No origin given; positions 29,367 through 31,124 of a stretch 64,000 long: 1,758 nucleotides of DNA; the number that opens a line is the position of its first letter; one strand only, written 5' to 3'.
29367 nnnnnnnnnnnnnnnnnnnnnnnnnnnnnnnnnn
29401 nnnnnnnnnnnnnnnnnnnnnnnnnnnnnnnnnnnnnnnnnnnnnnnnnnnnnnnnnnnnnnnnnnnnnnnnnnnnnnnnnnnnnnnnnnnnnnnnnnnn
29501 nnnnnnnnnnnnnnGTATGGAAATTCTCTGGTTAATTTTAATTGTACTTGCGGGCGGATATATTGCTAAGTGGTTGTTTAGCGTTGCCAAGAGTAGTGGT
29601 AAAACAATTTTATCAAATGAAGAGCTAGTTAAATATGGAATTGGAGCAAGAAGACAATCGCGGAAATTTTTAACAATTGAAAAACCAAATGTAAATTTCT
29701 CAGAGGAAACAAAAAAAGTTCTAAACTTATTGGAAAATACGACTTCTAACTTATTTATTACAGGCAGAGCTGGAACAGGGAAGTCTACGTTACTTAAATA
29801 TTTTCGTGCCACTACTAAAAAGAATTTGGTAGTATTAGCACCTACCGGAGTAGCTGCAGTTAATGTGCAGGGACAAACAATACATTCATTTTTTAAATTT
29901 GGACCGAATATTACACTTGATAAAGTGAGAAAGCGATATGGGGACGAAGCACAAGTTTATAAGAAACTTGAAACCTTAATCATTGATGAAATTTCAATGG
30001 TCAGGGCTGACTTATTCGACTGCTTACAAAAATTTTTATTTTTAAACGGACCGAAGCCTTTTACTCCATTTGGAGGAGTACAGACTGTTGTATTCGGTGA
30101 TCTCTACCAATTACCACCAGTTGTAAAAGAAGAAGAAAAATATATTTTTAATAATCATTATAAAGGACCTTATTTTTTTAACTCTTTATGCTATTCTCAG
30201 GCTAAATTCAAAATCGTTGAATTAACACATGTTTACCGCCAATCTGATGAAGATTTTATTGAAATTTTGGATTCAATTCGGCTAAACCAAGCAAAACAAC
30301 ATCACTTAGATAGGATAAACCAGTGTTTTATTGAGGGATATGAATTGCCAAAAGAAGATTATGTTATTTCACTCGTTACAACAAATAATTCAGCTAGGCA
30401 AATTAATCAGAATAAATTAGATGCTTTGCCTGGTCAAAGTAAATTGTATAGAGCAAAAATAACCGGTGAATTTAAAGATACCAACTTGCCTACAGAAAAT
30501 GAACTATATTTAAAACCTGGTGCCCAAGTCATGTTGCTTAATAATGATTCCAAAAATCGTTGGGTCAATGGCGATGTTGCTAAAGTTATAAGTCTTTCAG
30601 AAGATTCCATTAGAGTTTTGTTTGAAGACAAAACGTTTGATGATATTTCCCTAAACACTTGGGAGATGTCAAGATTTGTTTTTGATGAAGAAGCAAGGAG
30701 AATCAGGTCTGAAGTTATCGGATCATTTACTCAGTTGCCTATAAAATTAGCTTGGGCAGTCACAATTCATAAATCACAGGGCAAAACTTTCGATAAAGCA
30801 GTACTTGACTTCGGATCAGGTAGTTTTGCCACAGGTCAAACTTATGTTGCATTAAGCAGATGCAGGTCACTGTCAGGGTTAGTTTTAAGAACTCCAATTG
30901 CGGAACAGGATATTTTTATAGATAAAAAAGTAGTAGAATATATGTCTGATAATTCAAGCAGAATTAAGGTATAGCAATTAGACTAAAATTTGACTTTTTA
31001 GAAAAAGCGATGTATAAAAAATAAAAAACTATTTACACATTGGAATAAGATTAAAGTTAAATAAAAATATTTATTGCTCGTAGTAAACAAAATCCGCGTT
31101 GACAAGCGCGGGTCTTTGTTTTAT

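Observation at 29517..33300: AT-rich acquired module abutting secA: PIF1-family helicase + DUF3892-like protein + PolB-exo-like 3'-5' exonuclease, followed by an EVE-domain protein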

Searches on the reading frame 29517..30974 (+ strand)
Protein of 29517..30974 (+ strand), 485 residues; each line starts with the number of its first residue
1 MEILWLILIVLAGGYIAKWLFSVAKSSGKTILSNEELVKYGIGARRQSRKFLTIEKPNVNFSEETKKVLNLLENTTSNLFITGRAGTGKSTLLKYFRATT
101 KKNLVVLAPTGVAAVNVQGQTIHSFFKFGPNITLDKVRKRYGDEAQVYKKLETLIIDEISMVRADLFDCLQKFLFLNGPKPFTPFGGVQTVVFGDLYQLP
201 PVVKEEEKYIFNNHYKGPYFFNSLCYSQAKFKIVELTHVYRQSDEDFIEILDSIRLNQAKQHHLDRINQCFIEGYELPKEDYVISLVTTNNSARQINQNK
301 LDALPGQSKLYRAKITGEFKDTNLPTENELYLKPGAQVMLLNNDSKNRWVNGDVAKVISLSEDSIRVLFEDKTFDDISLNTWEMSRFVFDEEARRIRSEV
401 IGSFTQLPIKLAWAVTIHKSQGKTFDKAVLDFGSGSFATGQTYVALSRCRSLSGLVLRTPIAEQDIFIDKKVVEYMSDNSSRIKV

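Call 3: search_protein_families(library=pfam, proteins=[window:29517-30974:+], max_evalue=0.01)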
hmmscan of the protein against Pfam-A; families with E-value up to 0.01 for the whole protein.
window:29517-30974:+ (485 aa): 15 families
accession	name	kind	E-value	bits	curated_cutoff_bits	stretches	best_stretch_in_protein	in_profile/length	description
PF05970.20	PIF1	-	1e-27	97.6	25.9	1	62-245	3-192/223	PIF1-like helicase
PF13604.12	AAA_30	-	4.6e-13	49.8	27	1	70-260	12-174/191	AAA domain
PF13245.12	AAA_19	-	5.8e-11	43.1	25.1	1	76-202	11-132/134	AAA domain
PF02689.20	Herpes_Helicase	-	6e-08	31.6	27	1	413-458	731-777/808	Helicase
PF13479.12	AAA_24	-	1.5e-05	25.3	27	1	78-169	4-83/195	AAA domain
PF07728.20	AAA_5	-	3.6e-05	24.2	22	1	78-173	1-89/139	AAA domain (dynein-related subfamily)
PF13401.12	AAA_22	-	4.4e-05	24.3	27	1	75-174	4-108/130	AAA domain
PF01443.25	Viral_helicase1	-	7e-05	23.2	21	0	80-164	2-73/228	Viral superfamily 1 RNA helicase core domain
PF13191.12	AAA_16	-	9.2e-05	23.4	32.6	1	63-106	7-55/167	AAA ATPase domain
PF13538.12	UvrD_C_2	-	0.00016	21.9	27.4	1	411-456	1-52/52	UvrD-like helicase C-terminal domain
PF13173.12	AAA_14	-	0.0005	20.5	27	1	78-171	4-82/129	AAA domain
PF21530.3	Pif1_2B_dom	-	0.00098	19.2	23.9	1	322-360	8-47/47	DNA helicase Pif1, 2B domain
PF24389.1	ORC-CDC6-like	-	0.0029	16.9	27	0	72-100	29-56/571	ORC-CDC6-like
PF00437.27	T2SSE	-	0.0046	16.1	24.9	1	58-96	123-162/370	Type II/IV secretion system protein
PF01637.24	ATPase_2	-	0.0075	16.5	33.2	0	63-100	6-44/225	ATPase domain predominantly from Archaea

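Call 4: search_protein_families(library=padloc, proteins=[window:29517-30974:+], max_evalue=0.01)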
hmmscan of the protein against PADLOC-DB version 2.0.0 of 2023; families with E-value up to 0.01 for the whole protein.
window:29517-30974:+ (485 aa): 11 families
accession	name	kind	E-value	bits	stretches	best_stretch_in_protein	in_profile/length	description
PDLC05065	PDC-S68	-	1.7e-21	73.8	2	62-202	607-745/1221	-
PDLC05064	PDC-S68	-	3.4e-19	66.1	2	59-277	684-905/1273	-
PDLC01734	typeIV_RecD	-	6.7e-16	55.7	1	58-453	337-712/763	RecD_0_IVD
PDLC05035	PDC-S53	-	2.4e-15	53.7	1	36-260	470-663/900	-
PDLC05066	PDC-S68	-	1e-14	51.6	1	80-202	597-721/1202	-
PDLC04476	PDC-M16A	-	1.1e-13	48.5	1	66-141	14-99/691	-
PDLC01148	RecD_like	-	1.9e-13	47.6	1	57-202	310-445/719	RecD/Tra ATPase fused to N-terminal HHH domain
PDLC04475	PDC-M16A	-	3.2e-11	40.5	1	66-363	21-334/721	-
PDLC04474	PDC-M16A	-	9.1e-06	22.4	0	66-123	225-285/917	-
PDLC04472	PDC-M16A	-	2e-05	21.1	1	68-123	231-296/930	-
PDLC04140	mad8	-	0.0048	14.5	1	74-96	25-47/314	mads_8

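Call 12: search_dna_similar(query=window:29517-30974:+, collection=phages, mode=protein, max_rows=15)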
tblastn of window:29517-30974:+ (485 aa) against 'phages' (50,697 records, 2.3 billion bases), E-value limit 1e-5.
Records with a match: 644; places in all: 645; records where one place covers at least 80% of the query: 547.
Best place of each record, by identity: <60% 644.
By first word of the organism name: Vibrio 253; Escherichia 134; Flavobacterium 65; Klebsiella 30; Aeromonas 24; Cronobacter 19; Campylobacter 16; Salmonella 15; Bacteriophage 13; Pectobacterium 10; and 23 more.
By host as written in the record: - 230; Flavobacterium columnare 58; Escherichia coli 44; Vibrio cholerae 19; Campylobacter jejuni 15; Escherichia coli K-12 MG1655 14; Cronobacter sakazakii 13; Klebsiella pneumoniae 12; and 109 more.
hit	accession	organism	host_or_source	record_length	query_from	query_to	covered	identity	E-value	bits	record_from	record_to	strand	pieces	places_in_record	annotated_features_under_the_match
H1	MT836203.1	Bacteriophage sp.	human fecal samples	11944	70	472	83%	44.5%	6e-103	343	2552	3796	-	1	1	record has no annotation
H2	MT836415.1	Bacteriophage sp.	human fecal samples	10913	62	485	87%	41.5%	2e-102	342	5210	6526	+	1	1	record has no annotation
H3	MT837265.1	Bacteriophage sp.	human fecal samples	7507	64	475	85%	42.5%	5e-99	332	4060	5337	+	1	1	record has no annotation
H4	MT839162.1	Bacteriophage sp.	human fecal samples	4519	51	482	89%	40.5%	8e-102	338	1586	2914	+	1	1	record has no annotation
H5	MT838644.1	Bacteriophage sp.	human fecal samples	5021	62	475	85%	42.1%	1e-107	355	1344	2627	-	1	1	record has no annotation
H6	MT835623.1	Bacteriophage sp.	human fecal samples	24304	78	481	83%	43.0%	3e-105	350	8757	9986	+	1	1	record has no annotation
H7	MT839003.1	Bacteriophage sp.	human fecal samples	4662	51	472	87%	41.1%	3e-96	323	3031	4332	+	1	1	record has no annotation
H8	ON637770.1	Microbacterium phage Big4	Microbacterium foliorum NRRL B-24224 SEA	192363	42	477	90%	37.3%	3e-70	248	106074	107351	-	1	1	190: DNA helicase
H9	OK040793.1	Microbacterium phage Zooman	Microbacterium foliorum NRRL B-24224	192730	59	477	86%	37.9%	1e-70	250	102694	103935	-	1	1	172: DNA helicase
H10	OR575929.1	phage csAssE-Sib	human gut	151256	79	475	82%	39.9%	7e-76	265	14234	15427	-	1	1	ATP dependent DNA helicase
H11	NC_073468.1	Microbacterium phage Pumpernickel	Microbacterium paraoxydans NRRL B-14843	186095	59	478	87%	37.6%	6e-77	268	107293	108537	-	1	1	186: DNA helicase | 187: hypothetical protein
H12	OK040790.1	Microbacterium phage Pumpernickel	Microbacterium paraoxydans NRRL B-14843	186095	59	478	87%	37.6%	6e-77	268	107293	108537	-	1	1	186: DNA helicase | 187: hypothetical protein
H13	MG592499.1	Vibrio phage 1.124.O._10N.286.49.B1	Vibrio sp.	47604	72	472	83%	39.0%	4e-71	251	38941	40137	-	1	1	P-loop containing nucleoside triphosphate hydrolase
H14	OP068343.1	Microbacterium phage Cece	Microbacterium radiodurans NRRL B-24799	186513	59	475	86%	37.3%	3e-69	246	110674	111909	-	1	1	179: DNA helicase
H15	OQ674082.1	Vibrio phage vB_VhaS_MAG7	Vibrio harveyi MM46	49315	59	472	85%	37.4%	3e-71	251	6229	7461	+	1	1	P-loop containing nucleoside triphosphate hydrolase | PD-(D/E)XK nuclease superfamily protein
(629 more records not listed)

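Call 24: find_homologous_proteins(query=window:29517-30974:+, max_evalue=1e-10)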
Query window:29517-30974:+ (485 aa): 8000 proteins with E <= 1e-10 among 8000 candidates; the best 120 are listed.
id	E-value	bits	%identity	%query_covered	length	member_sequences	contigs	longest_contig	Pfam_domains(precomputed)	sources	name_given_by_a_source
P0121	0.0e+0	1087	100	100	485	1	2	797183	PF05970.21,PF13604.13,PF13245.13,PF02689.21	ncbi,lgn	-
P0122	4.6e-187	640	60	98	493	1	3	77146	PF13479.13,PF05970.21,PF01443.25,PF13604.13,PF13245.13,PF02689.21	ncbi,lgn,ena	-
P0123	1.3e-185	636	59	98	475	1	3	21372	PF05970.21,PF13604.13,PF13245.13,PF13401.13,PF02689.21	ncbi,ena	-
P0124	2.6e-185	635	59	98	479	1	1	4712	PF05970.21,PF13604.13,PF13245.13,PF13401.13,PF02689.21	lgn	-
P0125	8.5e-185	633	57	99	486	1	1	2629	PF05970.21,PF13604.13,PF13245.13,PF13401.13,PF02689.21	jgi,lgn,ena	-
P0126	3.6e-184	631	59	99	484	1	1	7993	PF13479.13,PF05970.21,PF13604.13,PF13245.13,PF02689.21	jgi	-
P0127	1.6e-183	629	59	99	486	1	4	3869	PF05970.21,PF13604.13,PF13245.13,PF13401.13,PF02689.21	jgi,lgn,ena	-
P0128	5.1e-181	621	58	99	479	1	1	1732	PF05970.21,PF01443.25,PF13604.13,PF13245.13,PF13401.13,PF02689.21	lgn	-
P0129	1.6e-180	619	57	98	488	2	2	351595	PF13479.13,PF05970.21,PF13604.13,PF13245.13,PF13401.13,PF02689.21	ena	-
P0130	2.0e-180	619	57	99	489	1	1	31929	PF13479.13,PF05970.21,PF13604.13,PF13245.13,PF13401.13,PF02689.21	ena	-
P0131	2.8e-180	618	57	98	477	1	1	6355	PF13479.13,PF05970.21,PF01443.25,PF13604.13,PF13245.13,PF02689.21,PF07728.21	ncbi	-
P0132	6.4e-180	617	60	93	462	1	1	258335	PF05970.21,PF13604.13,PF13245.13,PF13401.13,PF02689.21,PF21530.4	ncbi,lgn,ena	-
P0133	1.0e-179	616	61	91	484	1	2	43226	PF05970.21,PF13604.13,PF13245.13,PF13401.13,PF02689.21,PF21530.4,PF13191.13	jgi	jgi:ATP-dependent DNA helicase PIF1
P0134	1.1e-179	616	59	98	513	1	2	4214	PF05970.21,PF13604.13,PF13245.13,PF02689.21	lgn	-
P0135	1.5e-178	612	57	98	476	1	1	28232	PF13479.13,PF05970.21,PF13604.13,PF13245.13,PF02689.21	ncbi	-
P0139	6.7e-176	604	57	98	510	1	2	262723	PF05970.21,PF13604.13,PF13245.13,PF02689.21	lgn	-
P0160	7.3e-162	557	53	98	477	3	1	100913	PF05970.21,PF13604.13,PF13245.13,PF13401.13,PF02689.21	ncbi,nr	ncbi:AAA family ATPase [Candidatus Kaiserbacteria bacterium]|nr:AAA family ATPase [Candidatus Kaiser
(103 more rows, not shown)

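Call 25: find_encoding_contigs(protein=P0122, flank=6000, max_places=2)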
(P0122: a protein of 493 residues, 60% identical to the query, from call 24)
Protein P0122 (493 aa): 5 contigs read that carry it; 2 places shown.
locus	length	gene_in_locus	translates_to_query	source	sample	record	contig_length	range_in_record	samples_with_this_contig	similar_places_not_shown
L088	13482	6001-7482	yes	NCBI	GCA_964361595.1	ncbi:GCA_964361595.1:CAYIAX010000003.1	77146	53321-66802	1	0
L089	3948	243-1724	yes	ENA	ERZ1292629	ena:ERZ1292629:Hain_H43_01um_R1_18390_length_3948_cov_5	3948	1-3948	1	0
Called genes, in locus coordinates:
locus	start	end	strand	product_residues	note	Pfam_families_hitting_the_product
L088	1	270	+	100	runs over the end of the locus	PF03477:ATP-cone (weak)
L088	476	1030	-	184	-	PF02600:DsbB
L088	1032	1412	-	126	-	-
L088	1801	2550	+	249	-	PF18928:DUF5677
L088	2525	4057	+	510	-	PF18734:HEPN_AbiU2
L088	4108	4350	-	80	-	PF01541:GIY-YIG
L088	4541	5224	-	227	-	PF14528:LAGLIDADG_3 (faint)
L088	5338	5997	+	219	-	-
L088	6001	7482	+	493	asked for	PF02689:Herpes_Helicase (faint), PF05970:PIF1, PF13245:AAA_19, PF13479:AAA_24 (weak), PF13604:AAA_30, PF01443:Viral_helicase1 (faint)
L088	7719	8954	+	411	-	PF00437:T2SSE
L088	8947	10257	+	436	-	PF00482:T2SSF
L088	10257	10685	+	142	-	-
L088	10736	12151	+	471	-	PF08309:LVIVD (faint)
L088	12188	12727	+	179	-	-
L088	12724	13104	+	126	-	-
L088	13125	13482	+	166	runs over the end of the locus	-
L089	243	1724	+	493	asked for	PF02689:Herpes_Helicase (faint), PF05970:PIF1, PF13245:AAA_19, PF13479:AAA_24 (weak), PF13604:AAA_30, PF01443:Viral_helicase1 (faint)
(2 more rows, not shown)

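Call 26: find_encoding_contigs(protein=P0129, flank=6000, max_places=1)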
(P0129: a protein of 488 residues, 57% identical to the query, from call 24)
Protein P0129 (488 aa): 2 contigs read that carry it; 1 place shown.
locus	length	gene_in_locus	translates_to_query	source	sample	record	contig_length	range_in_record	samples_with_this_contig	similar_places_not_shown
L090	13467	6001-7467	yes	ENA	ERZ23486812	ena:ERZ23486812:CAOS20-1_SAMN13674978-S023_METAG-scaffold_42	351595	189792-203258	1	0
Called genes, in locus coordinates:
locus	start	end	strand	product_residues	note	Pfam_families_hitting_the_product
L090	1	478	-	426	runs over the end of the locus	PF00239:Resolvase, PF07508:Recombinase, PF13408:Zn_ribbon_recom (weak)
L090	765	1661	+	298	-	PF00565:SNase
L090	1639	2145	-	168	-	-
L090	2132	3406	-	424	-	PF01555:N6_N4_Mtase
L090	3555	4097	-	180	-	-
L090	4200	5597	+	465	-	PF14082:SduA_C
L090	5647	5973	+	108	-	-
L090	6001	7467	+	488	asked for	PF02689:Herpes_Helicase (faint), PF05970:PIF1, PF13604:AAA_30, PF13245:AAA_19, PF13401:AAA_22 (faint), PF13479:AAA_24 (weak)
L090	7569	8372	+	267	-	PF00459:Inositol_P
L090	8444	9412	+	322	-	-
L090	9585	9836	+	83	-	PF01541:GIY-YIG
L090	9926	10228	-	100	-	-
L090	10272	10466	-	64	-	-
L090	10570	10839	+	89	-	PF01035:DNA_binding_1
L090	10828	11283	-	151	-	PF09424:YqeY, PF02637:GatB_Yqey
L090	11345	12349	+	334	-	PF02646:RmuC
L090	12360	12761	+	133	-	PF00829:Ribosomal_L21p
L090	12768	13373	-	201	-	PF21176:RecR_HhH, PF13662:Toprim_4, PF01751:Toprim (weak), PF21175:RecR_C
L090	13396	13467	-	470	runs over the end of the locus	PF00772:DnaB, PF13481:AAA_25, PF03796:DnaB_C, PF06745:ATPase (faint)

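Call 27: find_encoding_contigs(protein=P0132, flank=6000, max_places=1)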
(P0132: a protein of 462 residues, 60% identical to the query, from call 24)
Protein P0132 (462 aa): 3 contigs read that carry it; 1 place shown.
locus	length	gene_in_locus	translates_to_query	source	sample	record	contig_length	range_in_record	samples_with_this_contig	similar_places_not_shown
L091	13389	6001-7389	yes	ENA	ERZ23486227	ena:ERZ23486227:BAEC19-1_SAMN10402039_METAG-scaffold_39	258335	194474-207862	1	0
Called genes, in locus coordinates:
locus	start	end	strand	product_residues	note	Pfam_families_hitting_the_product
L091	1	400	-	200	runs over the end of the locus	-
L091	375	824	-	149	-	PF07963:N_methyl (weak)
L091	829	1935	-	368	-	PF00482:T2SSF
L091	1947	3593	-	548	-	PF05157:MshEN (weak), PF00437:T2SSE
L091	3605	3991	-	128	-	PF00072:Response_reg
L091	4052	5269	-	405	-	PF13365:Trypsin_2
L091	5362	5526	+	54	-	-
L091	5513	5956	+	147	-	PF02661:Fic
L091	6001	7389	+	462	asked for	PF02689:Herpes_Helicase (faint), PF05970:PIF1, PF13604:AAA_30, PF13245:AAA_19, PF13401:AAA_22 (weak), PF21530:Pif1_2B_dom (faint)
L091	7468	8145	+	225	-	PF03575:Peptidase_S51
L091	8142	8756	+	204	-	PF00730:HhH-GPD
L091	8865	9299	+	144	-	-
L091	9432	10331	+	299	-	PF02729:OTCace_N, PF00185:OTCace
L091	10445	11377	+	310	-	PF18915:DUF5667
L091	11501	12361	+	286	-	PF01261:AP_endonuc_2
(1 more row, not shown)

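Call 66: search_protein_families(library=pfam, proteins=[L090:5647-5973:+, L090:3555-4097:-, L088:5338-5997:+], max_evalue=1)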
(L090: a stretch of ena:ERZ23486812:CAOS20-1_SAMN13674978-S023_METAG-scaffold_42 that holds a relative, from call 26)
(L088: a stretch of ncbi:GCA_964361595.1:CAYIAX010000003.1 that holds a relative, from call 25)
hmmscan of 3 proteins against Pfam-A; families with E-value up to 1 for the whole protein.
L090:5647-5973:+ (108 aa): 0 families

L090:3555-4097:- (180 aa): 0 families

L088:5338-5997:+ (219 aa): 1 family
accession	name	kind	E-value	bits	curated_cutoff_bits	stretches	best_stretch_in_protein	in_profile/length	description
PF02284.21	COX5A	-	0.13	12.7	24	1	125-153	63-92/103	Cytochrome c oxidase subunit Va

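Call 67: search_protein_families(library=phrogs, proteins=[window:29517-30974:+, L090:5647-5973:+], max_evalue=0.01)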
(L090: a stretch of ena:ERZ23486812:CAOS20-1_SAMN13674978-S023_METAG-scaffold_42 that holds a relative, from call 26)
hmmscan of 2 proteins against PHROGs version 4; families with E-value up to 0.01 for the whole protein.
window:29517-30974:+ (485 aa): 9 families
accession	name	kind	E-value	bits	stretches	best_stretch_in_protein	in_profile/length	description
phrog_325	-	DNA, RNA and nucleotide metabolism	7.1e-82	277.1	1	60-478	470-889/986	Dda-like helicase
phrog_30356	-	DNA, RNA and nucleotide metabolism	3.4e-49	168.6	2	77-359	19-302/823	helicase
phrog_4412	-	DNA, RNA and nucleotide metabolism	1.5e-21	77.4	2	55-260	325-507/743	exonuclease V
phrog_25471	-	unknown function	3.5e-09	37.9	1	67-172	9-142/162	-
phrog_2666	-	head and packaging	7.4e-05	22.6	1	45-112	290-360/555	terminase large subunit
phrog_168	-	DNA, RNA and nucleotide metabolism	0.0021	18.8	1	66-161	31-111/314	clamp loader of DNA polymerase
phrog_170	-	other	0.0031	18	1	56-95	71-109/323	PhoH-like phosphate starvation-inducible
phrog_249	-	moron, auxiliary metabolic gene and host takeover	0.0035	17.7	1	56-106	106-157/380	porphyrin biosynthesis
phrog_13260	-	unknown function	0.0048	16.8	0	66-177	31-137/497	-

L090:5647-5973:+ (108 aa): 0 families

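Call 68: find_related_loci(query=A4, collection=viral_contigs, flank=6000)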
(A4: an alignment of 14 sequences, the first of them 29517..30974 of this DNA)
Query A4 (485 aa) in viral_contigs; peptide patterns used: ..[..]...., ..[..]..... (x = any residue, [..] = any of these).
599 stretches matched a pattern (row limit reached: there are more); 589 encode a relative of the query (tblastn E <= 1e-3); the best 80 are kept; 80 distinct loci.
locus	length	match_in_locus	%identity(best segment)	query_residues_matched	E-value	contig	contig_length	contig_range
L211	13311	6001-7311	44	59-475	2e-110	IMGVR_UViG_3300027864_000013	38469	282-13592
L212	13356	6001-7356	43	58-476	5e-108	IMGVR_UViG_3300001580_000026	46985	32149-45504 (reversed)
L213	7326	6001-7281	41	53-472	4e-108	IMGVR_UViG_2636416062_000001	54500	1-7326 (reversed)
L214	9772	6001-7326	42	61-483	1e-101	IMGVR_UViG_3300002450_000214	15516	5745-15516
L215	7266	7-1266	42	62-472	5e-101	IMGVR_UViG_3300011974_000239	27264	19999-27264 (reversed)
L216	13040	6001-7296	39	58-485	3e-100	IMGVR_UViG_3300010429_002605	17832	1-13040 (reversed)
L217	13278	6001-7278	41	61-474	2e-99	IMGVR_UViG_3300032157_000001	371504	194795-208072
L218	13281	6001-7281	41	58-476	9e-99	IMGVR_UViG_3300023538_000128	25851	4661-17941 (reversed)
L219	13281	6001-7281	41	58-476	7e-99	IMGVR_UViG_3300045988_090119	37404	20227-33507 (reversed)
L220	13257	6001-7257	43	52-474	3e-98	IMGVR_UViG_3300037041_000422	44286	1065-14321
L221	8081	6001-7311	41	58-478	2e-97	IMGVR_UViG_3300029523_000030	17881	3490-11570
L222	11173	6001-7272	43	45-475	3e-96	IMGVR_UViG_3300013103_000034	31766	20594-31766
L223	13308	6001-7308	40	44-475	3e-95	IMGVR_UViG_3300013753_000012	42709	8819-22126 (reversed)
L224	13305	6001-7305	41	56-474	3e-95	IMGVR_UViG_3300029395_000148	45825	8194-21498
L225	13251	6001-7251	42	59-472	9e-95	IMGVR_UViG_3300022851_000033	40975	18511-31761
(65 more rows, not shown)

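Call 83: find_encoding_contigs(protein=P0139, flank=6000, max_places=1)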
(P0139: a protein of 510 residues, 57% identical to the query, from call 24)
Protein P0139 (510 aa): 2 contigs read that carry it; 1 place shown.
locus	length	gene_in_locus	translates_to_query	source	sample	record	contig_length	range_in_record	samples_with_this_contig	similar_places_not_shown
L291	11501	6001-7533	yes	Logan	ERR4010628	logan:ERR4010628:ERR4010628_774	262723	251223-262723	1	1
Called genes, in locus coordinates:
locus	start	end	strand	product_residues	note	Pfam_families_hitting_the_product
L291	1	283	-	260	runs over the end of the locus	PF01555:N6_N4_Mtase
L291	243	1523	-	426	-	PF02195:ParB_N, PF01555:N6_N4_Mtase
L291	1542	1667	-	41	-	-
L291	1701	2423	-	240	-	-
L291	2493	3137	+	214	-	-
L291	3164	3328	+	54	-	-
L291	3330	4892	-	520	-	PF19614:DUF6119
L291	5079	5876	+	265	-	PF08378:NERD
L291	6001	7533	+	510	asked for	PF02689:Herpes_Helicase (faint), PF05970:PIF1, PF13245:AAA_19, PF13604:AAA_30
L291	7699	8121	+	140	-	PF00903:Glyoxalase, PF06983:3-dmu-9_3-mt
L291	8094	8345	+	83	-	PF00467:KOW (weak)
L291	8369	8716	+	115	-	PF00903:Glyoxalase (weak)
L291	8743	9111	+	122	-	-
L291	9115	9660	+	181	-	PF00561:Abhydrolase_1, PF06821:Ser_hydrolase, PF12697:Abhydrolase_6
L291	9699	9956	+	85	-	PF18893:DUF5652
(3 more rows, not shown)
